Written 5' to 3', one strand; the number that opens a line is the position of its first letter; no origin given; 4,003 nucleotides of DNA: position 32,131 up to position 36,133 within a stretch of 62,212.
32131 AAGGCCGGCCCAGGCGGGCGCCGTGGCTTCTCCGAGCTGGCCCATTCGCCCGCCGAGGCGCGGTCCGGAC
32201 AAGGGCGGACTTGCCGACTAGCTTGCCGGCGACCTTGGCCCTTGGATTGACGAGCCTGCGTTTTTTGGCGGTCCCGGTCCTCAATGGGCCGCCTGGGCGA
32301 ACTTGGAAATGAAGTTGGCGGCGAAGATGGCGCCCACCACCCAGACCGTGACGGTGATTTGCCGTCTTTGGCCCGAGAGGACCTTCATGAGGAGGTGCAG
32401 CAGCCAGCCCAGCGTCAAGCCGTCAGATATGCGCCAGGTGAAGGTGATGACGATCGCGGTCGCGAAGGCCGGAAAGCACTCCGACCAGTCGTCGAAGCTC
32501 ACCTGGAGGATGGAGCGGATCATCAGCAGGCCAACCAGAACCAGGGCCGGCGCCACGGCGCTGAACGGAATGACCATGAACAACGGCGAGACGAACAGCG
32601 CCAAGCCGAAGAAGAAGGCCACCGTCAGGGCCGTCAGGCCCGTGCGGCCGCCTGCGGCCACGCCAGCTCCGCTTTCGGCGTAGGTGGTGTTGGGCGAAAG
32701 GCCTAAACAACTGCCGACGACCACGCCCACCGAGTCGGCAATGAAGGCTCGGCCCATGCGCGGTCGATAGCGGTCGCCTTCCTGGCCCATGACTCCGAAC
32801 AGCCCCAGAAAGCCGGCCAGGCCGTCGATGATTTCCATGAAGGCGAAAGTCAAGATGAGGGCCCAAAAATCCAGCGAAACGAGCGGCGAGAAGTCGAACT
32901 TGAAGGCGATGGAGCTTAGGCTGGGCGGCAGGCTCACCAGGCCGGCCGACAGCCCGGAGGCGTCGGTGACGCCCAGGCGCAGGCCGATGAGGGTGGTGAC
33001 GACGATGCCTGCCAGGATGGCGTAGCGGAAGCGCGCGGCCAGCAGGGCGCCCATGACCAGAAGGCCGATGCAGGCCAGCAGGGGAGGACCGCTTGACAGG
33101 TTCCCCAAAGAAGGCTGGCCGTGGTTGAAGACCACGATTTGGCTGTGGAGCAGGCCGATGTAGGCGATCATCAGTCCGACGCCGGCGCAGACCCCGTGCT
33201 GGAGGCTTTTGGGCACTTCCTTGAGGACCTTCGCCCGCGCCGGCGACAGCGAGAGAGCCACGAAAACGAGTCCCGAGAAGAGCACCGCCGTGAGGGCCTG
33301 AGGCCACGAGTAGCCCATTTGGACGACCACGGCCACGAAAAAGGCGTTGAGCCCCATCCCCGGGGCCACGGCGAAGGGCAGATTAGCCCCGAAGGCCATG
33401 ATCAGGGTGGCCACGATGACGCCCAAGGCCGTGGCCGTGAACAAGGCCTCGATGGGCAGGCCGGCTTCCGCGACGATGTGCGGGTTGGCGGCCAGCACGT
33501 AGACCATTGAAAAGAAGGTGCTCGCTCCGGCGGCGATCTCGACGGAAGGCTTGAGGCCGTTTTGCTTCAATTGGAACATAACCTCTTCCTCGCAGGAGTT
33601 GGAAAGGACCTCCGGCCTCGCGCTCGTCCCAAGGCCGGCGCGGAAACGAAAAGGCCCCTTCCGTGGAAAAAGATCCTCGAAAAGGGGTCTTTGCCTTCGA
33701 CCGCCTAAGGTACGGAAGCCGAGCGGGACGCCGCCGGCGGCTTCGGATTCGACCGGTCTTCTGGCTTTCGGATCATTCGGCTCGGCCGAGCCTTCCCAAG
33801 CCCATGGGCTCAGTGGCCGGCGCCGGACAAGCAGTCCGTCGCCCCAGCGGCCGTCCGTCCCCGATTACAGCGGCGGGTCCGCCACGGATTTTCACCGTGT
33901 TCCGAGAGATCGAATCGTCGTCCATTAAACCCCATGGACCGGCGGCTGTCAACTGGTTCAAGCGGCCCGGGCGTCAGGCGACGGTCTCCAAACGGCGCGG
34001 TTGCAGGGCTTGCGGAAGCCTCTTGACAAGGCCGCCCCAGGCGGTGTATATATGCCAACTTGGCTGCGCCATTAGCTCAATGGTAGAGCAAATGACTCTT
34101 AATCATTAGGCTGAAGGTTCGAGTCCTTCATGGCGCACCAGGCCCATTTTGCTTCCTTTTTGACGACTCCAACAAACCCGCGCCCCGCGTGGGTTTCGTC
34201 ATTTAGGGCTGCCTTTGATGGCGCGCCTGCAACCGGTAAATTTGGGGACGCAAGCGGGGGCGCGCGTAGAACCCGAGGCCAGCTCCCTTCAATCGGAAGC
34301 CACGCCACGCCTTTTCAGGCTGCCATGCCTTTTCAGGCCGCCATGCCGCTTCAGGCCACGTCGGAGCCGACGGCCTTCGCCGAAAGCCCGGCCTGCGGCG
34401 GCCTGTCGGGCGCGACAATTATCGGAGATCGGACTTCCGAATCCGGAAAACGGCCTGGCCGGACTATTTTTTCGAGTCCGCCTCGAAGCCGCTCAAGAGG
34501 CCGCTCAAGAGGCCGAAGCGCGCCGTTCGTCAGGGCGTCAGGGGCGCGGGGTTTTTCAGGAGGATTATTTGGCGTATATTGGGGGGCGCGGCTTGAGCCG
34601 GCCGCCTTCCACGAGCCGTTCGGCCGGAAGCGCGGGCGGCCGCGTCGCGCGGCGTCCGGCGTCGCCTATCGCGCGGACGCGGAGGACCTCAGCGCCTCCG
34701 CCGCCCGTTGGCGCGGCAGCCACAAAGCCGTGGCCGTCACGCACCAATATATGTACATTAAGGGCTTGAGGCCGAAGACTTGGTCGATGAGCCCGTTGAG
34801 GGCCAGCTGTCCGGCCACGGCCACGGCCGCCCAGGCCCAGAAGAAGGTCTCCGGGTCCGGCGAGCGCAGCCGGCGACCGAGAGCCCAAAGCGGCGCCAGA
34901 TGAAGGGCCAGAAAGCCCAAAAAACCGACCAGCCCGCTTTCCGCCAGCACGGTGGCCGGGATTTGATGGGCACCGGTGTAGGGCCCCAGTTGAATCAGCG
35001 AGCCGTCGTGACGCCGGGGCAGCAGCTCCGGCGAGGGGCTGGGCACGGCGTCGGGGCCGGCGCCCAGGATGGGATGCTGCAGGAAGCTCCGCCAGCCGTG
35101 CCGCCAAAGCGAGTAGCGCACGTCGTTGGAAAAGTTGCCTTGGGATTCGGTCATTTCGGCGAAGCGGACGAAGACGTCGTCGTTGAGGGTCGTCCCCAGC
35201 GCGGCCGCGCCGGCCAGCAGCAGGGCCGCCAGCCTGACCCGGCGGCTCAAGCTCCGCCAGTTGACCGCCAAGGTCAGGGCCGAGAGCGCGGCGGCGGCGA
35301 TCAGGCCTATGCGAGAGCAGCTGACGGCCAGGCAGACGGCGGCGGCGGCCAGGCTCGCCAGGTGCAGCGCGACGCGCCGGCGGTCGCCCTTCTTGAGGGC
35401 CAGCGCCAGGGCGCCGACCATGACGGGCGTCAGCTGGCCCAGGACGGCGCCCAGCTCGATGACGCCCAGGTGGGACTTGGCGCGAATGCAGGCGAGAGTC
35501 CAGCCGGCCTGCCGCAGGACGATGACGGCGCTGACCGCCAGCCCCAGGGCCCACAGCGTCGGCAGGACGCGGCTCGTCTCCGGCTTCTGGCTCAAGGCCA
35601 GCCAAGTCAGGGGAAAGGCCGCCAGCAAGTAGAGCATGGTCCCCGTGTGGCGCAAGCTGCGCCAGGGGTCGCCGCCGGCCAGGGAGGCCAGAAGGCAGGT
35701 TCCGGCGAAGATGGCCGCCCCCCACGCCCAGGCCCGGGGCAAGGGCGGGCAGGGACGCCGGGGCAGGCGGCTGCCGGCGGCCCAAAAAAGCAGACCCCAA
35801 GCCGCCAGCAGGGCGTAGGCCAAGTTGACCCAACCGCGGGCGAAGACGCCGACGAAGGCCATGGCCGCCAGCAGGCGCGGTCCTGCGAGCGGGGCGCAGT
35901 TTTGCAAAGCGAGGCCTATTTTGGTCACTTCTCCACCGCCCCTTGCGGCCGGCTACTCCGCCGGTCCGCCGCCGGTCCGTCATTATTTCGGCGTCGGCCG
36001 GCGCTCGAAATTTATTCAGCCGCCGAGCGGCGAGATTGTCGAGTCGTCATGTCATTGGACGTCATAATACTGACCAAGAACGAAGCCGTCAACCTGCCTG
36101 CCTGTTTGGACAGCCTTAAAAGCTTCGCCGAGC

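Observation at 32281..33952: Cobalamin riboswitch controlling an NCS2 (purine-type) permease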

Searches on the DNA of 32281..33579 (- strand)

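Call 24: search_rna_families(sources=[L081, L082, L083, L084, L085, L086, L087], threshold=gathering)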
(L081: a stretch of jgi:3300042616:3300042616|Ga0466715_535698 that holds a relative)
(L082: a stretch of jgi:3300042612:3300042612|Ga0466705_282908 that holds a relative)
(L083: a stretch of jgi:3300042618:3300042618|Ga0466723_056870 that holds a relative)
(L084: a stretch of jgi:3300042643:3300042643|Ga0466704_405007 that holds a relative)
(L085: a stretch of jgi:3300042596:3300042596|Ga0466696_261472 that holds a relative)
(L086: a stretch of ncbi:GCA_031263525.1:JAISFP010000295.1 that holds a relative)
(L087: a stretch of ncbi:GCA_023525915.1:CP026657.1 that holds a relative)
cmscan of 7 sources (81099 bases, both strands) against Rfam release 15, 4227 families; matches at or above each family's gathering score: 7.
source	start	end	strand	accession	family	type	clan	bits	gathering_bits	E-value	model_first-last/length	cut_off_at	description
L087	4678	4809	+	RF00174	Cobalamin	Cis-reg; riboswitch;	CL00101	80.3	31.5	4.7e-18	47-167/189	no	Cobalamin riboswitch aptamer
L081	3439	3667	+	RF00174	Cobalamin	Cis-reg; riboswitch;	CL00101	71.1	31.5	2e-15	1-189/189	no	Cobalamin riboswitch aptamer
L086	5665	5855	+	RF00174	Cobalamin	Cis-reg; riboswitch;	CL00101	64.4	31.5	1.6e-13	1-189/189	no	Cobalamin riboswitch aptamer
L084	4654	4854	+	RF00174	Cobalamin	Cis-reg; riboswitch;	CL00101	63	31.5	4e-13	1-189/189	no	Cobalamin riboswitch aptamer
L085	4696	4851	+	RF00174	Cobalamin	Cis-reg; riboswitch;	CL00101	58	31.5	1.1e-11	47-167/189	no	Cobalamin riboswitch aptamer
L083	5658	5866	+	RF00174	Cobalamin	Cis-reg; riboswitch;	CL00101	57.2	31.5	1.9e-11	1-189/189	no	Cobalamin riboswitch aptamer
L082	5659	5861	+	RF00174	Cobalamin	Cis-reg; riboswitch;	CL00101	55.5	31.5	5.8e-11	1-189/189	no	Cobalamin riboswitch aptamer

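Call 35: search_rna_families(sources=[L088, L089, L090, L001, L002, L003, L004, L005, L007, L010, L013, L018, L035, L063, L031], threshold=gathering)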
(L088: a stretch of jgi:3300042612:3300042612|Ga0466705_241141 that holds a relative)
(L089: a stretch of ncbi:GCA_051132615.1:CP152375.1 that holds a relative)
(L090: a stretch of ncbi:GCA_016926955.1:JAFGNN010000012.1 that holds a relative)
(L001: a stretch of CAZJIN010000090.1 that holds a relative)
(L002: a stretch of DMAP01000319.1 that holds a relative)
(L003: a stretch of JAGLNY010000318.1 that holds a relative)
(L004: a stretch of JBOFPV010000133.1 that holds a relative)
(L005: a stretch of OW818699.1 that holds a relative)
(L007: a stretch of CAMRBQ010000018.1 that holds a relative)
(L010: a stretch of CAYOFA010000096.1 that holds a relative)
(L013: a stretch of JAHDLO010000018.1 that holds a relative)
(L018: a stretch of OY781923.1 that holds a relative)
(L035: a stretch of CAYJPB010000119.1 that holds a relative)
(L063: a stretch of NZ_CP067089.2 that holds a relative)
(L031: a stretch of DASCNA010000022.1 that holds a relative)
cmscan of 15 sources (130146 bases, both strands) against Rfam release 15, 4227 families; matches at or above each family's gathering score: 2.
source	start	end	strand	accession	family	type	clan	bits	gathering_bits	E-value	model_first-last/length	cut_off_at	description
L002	2148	2239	+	RF01831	THF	Cis-reg; riboswitch;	-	74.1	36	8.2e-15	1-99/99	no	THF (Tetrahydrofolate) riboswitch aptamer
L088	3680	3865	+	RF00174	Cobalamin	Cis-reg; riboswitch;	CL00101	66.3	31.5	7.5e-14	1-189/189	no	Cobalamin riboswitch aptamer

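Call 69: search_rna_families(sources=[L102, L094, L095, L096, L097, L098, L099, L100, L101], threshold=gathering)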
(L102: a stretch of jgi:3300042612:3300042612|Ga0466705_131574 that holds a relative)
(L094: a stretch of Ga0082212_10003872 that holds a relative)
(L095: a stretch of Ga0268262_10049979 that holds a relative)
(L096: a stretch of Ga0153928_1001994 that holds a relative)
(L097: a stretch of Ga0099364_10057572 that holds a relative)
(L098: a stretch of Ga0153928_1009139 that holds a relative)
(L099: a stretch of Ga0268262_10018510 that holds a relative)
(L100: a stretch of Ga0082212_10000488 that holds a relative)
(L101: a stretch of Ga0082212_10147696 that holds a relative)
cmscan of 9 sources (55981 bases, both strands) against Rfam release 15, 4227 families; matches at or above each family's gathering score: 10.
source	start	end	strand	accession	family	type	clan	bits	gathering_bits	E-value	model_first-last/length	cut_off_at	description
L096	205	478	-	RF00174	Cobalamin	Cis-reg; riboswitch;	CL00101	97.4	31.5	4e-23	1-189/189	no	Cobalamin riboswitch aptamer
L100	4118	4259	+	RF00174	Cobalamin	Cis-reg; riboswitch;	CL00101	79.9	31.5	4.2e-18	47-167/189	no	Cobalamin riboswitch aptamer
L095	997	1207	-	RF00174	Cobalamin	Cis-reg; riboswitch;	CL00101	78.4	31.5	1.1e-17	1-189/189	no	Cobalamin riboswitch aptamer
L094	2845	2983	+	RF00174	Cobalamin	Cis-reg; riboswitch;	CL00101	78.1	31.5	1.4e-17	47-167/189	no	Cobalamin riboswitch aptamer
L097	1216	1354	-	RF00174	Cobalamin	Cis-reg; riboswitch;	CL00101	77.7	31.5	1.7e-17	47-167/189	no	Cobalamin riboswitch aptamer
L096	1991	2188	-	RF00174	Cobalamin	Cis-reg; riboswitch;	CL00101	77.1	31.5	2.6e-17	1-189/189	no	Cobalamin riboswitch aptamer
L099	1586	1773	+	RF00174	Cobalamin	Cis-reg; riboswitch;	CL00101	75.6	31.5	7.2e-17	1-189/189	no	Cobalamin riboswitch aptamer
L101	317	461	+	RF00174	Cobalamin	Cis-reg; riboswitch;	CL00101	68.9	31.5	5.6e-15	47-167/189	no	Cobalamin riboswitch aptamer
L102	5610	5830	+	RF00174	Cobalamin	Cis-reg; riboswitch;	CL00101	56.7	31.5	1.7e-11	47-167/189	no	Cobalamin riboswitch aptamer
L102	13196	13288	-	RF00169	Bacteria_small_SRP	Gene;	CL00003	45.9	40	8.7e-07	4-97/97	no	Bacterial small signal recognition particle RNA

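Call 84: search_rna_families(sources=[L016, L025, L059, L022, L033, L045, L048, L057, L061, L070, L072, L073, L074, L076, L077, L079], threshold=gathering)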
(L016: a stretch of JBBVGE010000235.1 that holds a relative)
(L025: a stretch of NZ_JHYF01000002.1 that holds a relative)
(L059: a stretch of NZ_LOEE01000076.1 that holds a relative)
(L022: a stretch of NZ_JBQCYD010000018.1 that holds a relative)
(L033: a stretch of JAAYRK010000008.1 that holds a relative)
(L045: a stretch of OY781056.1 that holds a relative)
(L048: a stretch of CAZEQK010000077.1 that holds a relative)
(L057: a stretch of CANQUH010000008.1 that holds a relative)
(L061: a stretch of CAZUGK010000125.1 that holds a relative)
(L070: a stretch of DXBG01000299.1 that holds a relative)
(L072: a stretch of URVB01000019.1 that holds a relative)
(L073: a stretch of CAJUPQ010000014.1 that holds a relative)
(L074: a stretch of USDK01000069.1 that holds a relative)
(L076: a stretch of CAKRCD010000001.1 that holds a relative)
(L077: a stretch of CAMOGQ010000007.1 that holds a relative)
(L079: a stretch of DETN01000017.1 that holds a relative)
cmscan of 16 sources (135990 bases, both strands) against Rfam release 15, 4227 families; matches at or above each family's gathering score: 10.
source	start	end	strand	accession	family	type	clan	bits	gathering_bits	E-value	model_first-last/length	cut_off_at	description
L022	3754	3855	+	RF00167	Purine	Cis-reg; riboswitch;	CL00123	84.9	37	1.5e-13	1-102/102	no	Purine riboswitch aptamer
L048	3799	3900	+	RF00167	Purine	Cis-reg; riboswitch;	CL00123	82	37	7.5e-13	1-102/102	no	Purine riboswitch aptamer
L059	3598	3699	+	RF00167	Purine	Cis-reg; riboswitch;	CL00123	80.8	37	1.4e-12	1-102/102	no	Purine riboswitch aptamer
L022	7777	7879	+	RF00167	Purine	Cis-reg; riboswitch;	CL00123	80.7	37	1.5e-12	1-102/102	no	Purine riboswitch aptamer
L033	916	1016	+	RF00167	Purine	Cis-reg; riboswitch;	CL00123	74.8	37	4.1e-11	1-102/102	no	Purine riboswitch aptamer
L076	5434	5506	+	RF00005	tRNA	Gene; tRNA;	CL00001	69.3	29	1.1e-12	1-71/71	no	tRNA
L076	5535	5607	+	RF00005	tRNA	Gene; tRNA;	CL00001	69.3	29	1.1e-12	1-71/71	no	tRNA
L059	3684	3854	+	RF00442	Guanidine-I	Cis-reg; riboswitch;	-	68.6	63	9.6e-10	1-107/107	no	Guanidine-I riboswitch aptamer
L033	2543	2623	+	RF01750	ZMP-ZTP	Cis-reg; riboswitch;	-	65.7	39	4.3e-08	1-86/86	no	ZMP/ZTP riboswitch aptamer (pfl RNA motif)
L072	2508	2603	+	RF00167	Purine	Cis-reg; riboswitch;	CL00123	53.6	37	5.2e-06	1-102/102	no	Purine riboswitch aptamer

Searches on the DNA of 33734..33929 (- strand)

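Call 37: build_rna_model(alignment_id=A3)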
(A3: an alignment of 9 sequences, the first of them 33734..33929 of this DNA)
Model R1 built from alignment A3 (9 sequences, 249 columns); structure: RNAalifold consensus.
model positions 199; base pairs 37; branch points 2; effective number of sequences 2.47; information 0.59 bits per position. Calibrated on 0.2 Mb of random sequence (short: E-values are rough).
structure used (alignment columns):
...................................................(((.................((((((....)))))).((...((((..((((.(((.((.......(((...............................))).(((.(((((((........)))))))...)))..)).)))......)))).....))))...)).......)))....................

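Call 38: search_with_rna_model(model_id=R1, sources=[window, L001, L002, L003, L004, L005, L006, L007, L008, L009, L010, L011, L012, L013, L014, L015, L016, L017, L018, L019, L020, L021, L022, L023, L024, L025, L026, L027, L028, L029, L030, L031, L032, L033, L034, L035, L036, L037, L038, L039, L040, L041, L042, L043, L044, L045, L046, L047, L048, L049, L050, L051, L052, L053, L054, L055, L056, L057, L058, L059, L060, L061, L062, L063, L064, L065, L066, L067, L068, L069, L070, L071, L072, L073, L074, L075, L076, L077, L078, L079, L080, L089, L090], max_evalue=1)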
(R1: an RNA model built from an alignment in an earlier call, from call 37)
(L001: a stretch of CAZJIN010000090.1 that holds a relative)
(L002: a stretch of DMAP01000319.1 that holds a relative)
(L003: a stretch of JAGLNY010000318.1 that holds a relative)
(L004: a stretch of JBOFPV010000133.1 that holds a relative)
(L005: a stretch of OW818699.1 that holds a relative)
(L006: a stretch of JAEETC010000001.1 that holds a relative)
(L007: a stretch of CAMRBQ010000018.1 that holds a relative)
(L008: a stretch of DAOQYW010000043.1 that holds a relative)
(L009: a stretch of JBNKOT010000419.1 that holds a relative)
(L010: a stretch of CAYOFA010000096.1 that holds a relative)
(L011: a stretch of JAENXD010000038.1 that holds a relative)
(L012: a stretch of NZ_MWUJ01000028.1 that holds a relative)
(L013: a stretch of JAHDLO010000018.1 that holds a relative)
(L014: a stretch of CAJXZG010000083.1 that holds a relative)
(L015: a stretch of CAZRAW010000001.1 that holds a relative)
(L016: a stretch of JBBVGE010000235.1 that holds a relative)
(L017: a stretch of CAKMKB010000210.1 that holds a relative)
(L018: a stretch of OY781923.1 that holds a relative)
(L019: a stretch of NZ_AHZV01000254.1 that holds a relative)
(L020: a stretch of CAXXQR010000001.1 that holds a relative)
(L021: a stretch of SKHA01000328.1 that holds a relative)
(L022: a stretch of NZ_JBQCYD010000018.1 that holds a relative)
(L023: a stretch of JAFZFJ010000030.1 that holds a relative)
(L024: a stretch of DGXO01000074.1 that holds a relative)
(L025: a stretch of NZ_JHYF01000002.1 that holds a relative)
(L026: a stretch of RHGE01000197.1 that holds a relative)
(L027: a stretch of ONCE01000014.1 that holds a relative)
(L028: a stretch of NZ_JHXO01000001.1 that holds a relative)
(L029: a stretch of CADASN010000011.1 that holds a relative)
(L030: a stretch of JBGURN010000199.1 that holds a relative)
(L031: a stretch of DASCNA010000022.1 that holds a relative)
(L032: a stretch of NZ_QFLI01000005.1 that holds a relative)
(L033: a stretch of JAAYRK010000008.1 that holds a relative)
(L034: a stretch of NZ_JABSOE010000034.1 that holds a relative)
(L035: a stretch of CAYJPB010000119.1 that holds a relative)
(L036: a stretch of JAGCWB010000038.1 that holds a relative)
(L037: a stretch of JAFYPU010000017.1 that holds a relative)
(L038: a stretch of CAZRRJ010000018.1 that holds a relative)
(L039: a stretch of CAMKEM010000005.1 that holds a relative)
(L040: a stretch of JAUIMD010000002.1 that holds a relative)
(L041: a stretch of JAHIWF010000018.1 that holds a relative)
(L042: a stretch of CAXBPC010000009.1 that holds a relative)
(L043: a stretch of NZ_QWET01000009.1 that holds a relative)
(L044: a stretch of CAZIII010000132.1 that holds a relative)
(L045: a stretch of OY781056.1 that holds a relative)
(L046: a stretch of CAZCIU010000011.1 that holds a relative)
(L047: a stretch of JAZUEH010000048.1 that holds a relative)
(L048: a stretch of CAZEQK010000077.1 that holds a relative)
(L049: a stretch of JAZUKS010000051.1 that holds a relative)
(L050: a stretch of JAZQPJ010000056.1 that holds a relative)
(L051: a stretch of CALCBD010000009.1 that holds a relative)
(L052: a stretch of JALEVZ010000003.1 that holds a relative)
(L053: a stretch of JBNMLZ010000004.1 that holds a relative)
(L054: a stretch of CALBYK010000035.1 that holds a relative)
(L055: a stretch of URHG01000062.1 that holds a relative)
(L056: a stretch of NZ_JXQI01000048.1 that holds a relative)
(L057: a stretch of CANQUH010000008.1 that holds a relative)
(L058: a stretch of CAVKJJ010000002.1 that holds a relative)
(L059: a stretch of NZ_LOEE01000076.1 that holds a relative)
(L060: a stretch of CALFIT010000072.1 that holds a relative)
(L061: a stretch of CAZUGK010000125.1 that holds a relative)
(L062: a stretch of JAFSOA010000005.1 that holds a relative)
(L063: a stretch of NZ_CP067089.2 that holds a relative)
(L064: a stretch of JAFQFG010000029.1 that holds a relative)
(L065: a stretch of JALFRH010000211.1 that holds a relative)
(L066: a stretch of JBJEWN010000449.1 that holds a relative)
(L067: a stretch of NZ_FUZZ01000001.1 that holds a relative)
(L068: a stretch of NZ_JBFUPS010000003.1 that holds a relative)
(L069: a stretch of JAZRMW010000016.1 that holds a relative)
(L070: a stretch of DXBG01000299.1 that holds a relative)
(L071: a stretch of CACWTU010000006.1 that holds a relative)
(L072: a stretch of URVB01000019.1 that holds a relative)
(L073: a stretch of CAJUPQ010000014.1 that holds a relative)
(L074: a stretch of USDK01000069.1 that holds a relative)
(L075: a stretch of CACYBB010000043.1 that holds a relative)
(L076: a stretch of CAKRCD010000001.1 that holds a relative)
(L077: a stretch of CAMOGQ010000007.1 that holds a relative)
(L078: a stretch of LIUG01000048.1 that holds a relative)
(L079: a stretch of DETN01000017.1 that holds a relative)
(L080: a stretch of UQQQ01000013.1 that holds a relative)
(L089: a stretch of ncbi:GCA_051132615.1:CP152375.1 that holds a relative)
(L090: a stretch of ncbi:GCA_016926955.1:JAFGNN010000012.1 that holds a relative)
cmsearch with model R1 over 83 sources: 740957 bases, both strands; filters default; matches with E-value up to 1: 2.
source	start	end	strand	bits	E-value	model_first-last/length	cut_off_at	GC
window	33734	33930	-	171.6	1.9e-45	1-199/199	no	0.65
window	17499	17514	-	11.1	0.77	46-61/199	no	0.81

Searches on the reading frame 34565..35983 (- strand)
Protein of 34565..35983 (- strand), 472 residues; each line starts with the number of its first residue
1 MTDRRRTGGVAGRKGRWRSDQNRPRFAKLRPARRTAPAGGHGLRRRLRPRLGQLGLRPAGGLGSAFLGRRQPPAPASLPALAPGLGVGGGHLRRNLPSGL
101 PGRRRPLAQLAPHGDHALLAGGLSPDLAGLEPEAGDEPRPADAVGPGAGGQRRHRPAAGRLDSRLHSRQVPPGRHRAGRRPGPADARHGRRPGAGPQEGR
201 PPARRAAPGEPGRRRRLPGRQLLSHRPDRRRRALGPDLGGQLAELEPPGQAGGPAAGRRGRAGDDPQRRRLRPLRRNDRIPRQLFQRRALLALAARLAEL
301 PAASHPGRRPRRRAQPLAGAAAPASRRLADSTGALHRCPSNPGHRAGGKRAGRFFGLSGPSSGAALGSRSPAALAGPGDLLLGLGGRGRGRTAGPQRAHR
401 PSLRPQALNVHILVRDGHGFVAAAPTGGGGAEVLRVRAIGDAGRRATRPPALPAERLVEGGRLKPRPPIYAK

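Call 8: search_protein_families(library=pfam, proteins=[window:34565-35983:-], max_evalue=0.001)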
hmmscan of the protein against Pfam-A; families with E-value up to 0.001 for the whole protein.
window:34565-35983:- (472 aa): 0 families

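Call 46: search_protein_families(library=pfam, proteins=[window:34666-35928:-], max_evalue=0.001)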
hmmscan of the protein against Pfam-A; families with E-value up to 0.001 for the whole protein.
window:34666-35928:- (420 aa): 1 family
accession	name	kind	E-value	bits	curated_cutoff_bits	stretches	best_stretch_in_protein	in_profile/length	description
PF04932.20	Wzy_C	-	7.7e-21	74.9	31.7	1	192-340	2-149/149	O-Antigen ligase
